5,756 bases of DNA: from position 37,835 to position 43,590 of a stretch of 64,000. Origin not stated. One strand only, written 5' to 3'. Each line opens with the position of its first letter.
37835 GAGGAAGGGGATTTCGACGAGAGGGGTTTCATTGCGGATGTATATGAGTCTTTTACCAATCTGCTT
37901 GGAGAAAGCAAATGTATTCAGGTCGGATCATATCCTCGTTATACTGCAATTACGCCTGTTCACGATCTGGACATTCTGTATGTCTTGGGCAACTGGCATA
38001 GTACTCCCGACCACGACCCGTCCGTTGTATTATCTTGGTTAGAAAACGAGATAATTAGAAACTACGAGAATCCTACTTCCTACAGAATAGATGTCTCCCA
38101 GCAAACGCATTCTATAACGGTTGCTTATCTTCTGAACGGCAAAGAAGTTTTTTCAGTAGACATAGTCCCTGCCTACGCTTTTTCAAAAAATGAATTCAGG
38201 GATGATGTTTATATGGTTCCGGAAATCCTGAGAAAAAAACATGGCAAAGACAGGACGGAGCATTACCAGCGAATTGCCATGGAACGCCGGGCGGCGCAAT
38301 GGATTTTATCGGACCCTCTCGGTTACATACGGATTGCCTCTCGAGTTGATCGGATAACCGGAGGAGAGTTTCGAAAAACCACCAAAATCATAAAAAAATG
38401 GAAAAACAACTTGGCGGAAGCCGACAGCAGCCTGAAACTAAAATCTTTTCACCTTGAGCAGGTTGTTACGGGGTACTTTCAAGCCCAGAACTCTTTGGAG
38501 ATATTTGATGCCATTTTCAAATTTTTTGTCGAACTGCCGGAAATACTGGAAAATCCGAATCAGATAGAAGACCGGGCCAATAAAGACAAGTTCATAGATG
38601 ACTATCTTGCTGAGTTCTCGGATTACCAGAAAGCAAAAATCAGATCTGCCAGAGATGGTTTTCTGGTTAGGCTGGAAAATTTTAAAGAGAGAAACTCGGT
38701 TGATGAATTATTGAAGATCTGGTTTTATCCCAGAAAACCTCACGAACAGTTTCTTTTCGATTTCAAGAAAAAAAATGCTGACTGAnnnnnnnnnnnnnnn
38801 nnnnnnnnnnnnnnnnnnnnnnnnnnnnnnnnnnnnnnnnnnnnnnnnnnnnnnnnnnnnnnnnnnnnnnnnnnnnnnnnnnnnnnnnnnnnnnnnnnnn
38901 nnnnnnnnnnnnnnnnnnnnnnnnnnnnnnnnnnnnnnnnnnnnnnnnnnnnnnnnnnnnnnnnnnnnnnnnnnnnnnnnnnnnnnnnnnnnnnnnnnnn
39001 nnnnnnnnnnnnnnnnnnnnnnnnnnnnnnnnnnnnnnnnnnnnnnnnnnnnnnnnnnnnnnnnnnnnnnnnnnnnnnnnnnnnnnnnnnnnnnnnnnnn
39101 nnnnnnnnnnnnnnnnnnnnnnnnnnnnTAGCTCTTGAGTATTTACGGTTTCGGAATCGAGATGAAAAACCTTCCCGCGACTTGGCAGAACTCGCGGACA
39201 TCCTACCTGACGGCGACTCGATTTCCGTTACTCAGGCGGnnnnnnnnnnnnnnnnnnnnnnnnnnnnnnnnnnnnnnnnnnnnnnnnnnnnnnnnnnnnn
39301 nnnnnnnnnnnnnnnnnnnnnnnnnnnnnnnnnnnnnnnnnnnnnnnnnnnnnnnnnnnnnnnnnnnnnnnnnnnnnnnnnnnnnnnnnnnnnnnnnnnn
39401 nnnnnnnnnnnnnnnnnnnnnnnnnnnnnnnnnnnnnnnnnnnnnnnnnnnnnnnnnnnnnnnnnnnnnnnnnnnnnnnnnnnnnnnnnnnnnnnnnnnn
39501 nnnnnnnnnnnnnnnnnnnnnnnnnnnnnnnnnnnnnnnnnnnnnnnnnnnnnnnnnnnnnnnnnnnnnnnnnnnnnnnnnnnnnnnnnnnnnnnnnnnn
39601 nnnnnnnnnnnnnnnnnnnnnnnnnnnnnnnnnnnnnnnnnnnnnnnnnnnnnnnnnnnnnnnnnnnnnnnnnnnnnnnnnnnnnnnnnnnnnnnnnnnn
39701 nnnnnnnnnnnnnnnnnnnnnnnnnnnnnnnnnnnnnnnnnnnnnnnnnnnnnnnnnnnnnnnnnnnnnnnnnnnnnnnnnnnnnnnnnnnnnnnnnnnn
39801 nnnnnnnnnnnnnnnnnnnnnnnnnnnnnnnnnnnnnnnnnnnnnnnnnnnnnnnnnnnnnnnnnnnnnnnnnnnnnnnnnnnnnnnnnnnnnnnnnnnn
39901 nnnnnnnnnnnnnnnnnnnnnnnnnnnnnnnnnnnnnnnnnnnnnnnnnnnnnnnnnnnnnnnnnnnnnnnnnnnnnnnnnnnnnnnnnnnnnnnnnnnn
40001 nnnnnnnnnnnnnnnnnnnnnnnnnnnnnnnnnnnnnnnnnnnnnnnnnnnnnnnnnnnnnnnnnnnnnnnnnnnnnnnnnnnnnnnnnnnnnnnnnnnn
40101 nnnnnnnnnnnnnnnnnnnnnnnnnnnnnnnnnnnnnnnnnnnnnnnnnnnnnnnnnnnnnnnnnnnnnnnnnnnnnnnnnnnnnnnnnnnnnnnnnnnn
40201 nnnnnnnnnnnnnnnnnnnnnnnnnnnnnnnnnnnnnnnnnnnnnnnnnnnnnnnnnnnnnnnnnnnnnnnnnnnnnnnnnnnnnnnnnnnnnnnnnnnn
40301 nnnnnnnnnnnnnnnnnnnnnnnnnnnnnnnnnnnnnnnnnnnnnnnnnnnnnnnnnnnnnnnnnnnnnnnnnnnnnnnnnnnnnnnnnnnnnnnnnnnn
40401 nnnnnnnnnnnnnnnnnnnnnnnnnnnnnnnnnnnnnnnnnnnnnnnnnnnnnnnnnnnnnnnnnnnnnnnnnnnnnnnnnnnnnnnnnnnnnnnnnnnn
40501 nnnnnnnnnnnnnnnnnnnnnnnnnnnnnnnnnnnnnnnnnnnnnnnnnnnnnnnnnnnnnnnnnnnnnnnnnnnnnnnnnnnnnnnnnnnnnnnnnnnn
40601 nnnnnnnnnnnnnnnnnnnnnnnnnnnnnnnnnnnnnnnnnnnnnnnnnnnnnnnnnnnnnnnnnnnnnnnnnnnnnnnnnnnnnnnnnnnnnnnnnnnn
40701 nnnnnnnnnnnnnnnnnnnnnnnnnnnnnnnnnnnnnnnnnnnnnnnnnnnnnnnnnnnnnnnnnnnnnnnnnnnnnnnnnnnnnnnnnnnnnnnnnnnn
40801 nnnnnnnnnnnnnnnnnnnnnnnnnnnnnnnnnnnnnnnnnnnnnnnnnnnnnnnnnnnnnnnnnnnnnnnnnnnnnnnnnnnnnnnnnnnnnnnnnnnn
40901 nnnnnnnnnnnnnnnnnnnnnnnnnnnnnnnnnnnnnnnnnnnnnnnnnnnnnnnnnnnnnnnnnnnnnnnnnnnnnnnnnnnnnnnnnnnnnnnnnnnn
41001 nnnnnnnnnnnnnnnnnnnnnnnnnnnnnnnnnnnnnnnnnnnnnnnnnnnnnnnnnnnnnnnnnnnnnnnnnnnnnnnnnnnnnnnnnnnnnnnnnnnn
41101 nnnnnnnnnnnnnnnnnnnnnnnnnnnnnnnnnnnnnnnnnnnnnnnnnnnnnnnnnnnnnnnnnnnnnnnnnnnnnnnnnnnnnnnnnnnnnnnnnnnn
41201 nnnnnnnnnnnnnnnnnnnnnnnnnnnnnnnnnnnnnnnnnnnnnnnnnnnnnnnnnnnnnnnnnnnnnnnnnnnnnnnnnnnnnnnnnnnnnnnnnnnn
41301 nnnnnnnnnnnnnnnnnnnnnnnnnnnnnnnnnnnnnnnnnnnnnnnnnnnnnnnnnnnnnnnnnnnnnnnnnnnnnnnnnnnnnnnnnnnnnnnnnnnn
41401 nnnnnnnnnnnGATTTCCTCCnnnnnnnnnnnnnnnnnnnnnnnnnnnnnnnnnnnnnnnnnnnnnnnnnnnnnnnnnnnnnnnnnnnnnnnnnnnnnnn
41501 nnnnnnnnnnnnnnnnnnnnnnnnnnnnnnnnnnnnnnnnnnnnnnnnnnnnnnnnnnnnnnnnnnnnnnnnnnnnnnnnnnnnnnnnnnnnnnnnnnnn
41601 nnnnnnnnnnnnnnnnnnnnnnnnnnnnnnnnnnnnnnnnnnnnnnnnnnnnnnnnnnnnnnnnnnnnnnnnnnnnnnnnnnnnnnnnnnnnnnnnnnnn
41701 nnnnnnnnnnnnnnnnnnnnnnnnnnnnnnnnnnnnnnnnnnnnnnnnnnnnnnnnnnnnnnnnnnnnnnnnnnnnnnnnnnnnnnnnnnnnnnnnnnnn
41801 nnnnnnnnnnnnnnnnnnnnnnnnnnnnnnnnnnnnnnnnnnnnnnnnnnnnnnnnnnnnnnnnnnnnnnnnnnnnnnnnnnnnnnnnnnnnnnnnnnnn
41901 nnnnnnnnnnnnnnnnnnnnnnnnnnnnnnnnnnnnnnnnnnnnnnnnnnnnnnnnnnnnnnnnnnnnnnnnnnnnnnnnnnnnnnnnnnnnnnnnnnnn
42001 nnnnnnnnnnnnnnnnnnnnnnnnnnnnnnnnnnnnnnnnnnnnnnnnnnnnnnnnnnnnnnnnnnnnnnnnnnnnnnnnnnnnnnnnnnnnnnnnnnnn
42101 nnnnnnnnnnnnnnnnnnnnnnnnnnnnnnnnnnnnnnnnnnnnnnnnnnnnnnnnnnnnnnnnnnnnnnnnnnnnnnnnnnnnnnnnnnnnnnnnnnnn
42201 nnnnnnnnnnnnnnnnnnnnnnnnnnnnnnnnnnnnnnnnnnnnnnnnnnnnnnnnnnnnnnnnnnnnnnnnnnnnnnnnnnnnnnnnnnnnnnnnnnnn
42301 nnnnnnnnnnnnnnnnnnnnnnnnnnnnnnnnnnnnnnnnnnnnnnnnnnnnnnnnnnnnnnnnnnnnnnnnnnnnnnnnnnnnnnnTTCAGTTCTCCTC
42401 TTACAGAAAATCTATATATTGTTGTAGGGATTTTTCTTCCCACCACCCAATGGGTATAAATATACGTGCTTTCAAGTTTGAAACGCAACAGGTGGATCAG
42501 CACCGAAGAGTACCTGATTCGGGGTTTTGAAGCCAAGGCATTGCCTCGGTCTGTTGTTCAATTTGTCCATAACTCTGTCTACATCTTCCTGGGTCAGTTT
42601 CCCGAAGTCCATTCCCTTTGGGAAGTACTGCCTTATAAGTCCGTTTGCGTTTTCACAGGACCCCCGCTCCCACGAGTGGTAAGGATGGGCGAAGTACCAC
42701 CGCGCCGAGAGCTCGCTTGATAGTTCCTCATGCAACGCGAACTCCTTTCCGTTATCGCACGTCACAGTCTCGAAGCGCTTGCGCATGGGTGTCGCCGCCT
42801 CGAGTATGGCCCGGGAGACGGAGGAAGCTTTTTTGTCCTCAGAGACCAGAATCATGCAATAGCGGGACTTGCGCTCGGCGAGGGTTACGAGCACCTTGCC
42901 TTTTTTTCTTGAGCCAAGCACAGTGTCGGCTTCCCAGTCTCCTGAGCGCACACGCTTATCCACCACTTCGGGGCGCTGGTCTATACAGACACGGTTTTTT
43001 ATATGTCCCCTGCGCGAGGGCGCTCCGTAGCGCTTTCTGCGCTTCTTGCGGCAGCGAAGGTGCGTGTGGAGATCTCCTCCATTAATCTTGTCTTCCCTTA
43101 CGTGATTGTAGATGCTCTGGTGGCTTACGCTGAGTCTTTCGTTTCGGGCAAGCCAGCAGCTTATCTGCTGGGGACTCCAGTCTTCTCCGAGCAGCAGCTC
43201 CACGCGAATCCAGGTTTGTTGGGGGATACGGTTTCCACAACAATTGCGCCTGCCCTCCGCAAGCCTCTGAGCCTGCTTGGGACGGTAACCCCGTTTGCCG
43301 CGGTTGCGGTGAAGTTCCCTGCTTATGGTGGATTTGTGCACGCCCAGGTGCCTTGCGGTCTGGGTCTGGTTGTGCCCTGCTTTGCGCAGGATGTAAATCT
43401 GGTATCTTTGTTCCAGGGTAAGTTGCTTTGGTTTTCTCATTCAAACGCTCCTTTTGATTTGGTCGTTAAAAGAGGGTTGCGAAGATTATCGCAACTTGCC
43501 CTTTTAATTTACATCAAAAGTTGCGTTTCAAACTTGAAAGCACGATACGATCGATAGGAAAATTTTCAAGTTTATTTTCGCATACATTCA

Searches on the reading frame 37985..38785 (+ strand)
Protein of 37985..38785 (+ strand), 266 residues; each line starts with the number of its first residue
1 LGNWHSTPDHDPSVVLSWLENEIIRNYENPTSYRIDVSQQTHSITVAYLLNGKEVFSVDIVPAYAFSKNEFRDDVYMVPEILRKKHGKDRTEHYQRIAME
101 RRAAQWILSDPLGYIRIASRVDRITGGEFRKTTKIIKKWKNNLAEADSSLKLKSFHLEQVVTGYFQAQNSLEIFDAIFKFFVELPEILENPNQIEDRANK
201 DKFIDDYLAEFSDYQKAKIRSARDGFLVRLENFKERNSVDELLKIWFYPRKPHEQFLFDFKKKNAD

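Call 6: search_protein_families(library=pfam, proteins=[window:37985-38785:+])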
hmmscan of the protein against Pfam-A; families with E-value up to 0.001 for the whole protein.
window:37985-38785:+ (266 aa): 0 families

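Call 29: search_protein_families(library=pfam, proteins=[window:37985-38785:+], max_evalue=0.01)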
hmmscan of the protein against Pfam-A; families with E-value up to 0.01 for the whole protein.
window:37985-38785:+ (266 aa): 0 families

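Call 46: search_protein_families(library=padloc, proteins=[window:37985-38785:+], max_evalue=0.01)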
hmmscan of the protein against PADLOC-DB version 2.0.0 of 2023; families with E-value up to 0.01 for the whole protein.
window:37985-38785:+ (266 aa): 23 families
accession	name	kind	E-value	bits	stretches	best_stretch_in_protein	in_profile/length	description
PDLC00785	Cyclase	-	2.9e-98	328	1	1-261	68-326/443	oligonucleotide-cyclase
PDLC00823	Cyclase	-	1.7e-15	55.4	1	30-213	94-240/285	oligonucleotide-cyclase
PDLC00803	Cyclase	-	2e-10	38.8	1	33-224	94-240/253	oligonucleotide-cyclase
PDLC00809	Cyclase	-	6.1e-10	37.2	2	100-211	144-249/295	oligonucleotide-cyclase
PDLC00805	Cyclase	-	1.4e-09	35.9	1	55-217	143-275/314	oligonucleotide-cyclase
PDLC00808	Cyclase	-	4.8e-09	34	1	9-176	88-227/325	oligonucleotide-cyclase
PDLC00822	Cyclase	-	2.9e-08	31.4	1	100-166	188-252/375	oligonucleotide-cyclase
PDLC00802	Cyclase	-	8.8e-08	29.7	1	105-222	184-293/332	oligonucleotide-cyclase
PDLC00776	Cyclase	-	8.8e-06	23.3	1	88-180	127-211/287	oligonucleotide-cyclase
PDLC00769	Cyclase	-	2.2e-05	22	1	93-204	129-234/261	oligonucleotide-cyclase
PDLC00773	Cyclase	-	2.7e-05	21.9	1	99-170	139-208/334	oligonucleotide-cyclase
PDLC00790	Cyclase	-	2.7e-05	21.7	1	102-242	166-303/310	oligonucleotide-cyclase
PDLC00814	Cyclase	-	3.4e-05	21.3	1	103-168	148-208/295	oligonucleotide-cyclase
PDLC00775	Cyclase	-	0.00015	19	1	29-201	135-301/389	oligonucleotide-cyclase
PDLC00798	Cyclase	-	0.00017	19.2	1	101-209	141-248/344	oligonucleotide-cyclase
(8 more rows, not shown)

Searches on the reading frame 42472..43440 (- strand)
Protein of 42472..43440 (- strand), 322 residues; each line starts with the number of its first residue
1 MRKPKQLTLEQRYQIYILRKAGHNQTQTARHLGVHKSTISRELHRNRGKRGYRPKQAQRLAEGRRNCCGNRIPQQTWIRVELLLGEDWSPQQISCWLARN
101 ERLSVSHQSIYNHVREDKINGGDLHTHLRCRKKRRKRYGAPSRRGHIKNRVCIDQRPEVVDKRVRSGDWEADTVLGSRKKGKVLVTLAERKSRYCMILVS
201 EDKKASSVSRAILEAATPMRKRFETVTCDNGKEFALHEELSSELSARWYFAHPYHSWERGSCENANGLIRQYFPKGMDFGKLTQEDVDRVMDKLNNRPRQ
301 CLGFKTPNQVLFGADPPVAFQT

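Call 6: search_protein_families(library=pfam, proteins=[window:42472-43440:-])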
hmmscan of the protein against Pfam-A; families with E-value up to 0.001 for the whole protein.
window:42472-43440:- (322 aa): 5 families
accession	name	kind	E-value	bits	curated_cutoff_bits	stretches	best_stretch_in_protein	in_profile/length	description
PF13936.12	HTH_38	-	1.3e-15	57.2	27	1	3-46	1-44/44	Helix-turn-helix domain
PF00665.32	rve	-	1.9e-08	34.9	32.6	1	169-256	8-102/102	Integrase core domain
PF13384.12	HTH_23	-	6.5e-07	29.4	24.6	1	8-47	3-43/50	Homeodomain-like domain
PF13565.12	HTH_32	-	0.00016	22.6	33.7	1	38-113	1-72/73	Homeodomain-like domain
PF02954.25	HTH_8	-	0.001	19.2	22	0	17-41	13-37/42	Bacterial regulatory protein, Fis family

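Call 64: search_protein_families(library=ncbifam, proteins=[window:42472-43440:-], max_evalue=0.00001)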
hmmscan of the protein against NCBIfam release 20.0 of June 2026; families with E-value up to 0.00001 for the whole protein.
window:42472-43440:- (322 aa): 3 families
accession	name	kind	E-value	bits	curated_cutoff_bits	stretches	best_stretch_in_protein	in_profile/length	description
NF033563.0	transpos_IS30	equivalog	2.3e-88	296.4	80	1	37-300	1-267/267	IS30 family transposase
NF033577.2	transpos_IS481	equivalog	1.5e-17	64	224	1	12-310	2-283/284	IS481 family transposase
NF033546.1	transpos_IS21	equivalog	2.4e-06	27.3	160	0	17-307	3-278/294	IS21 family transposase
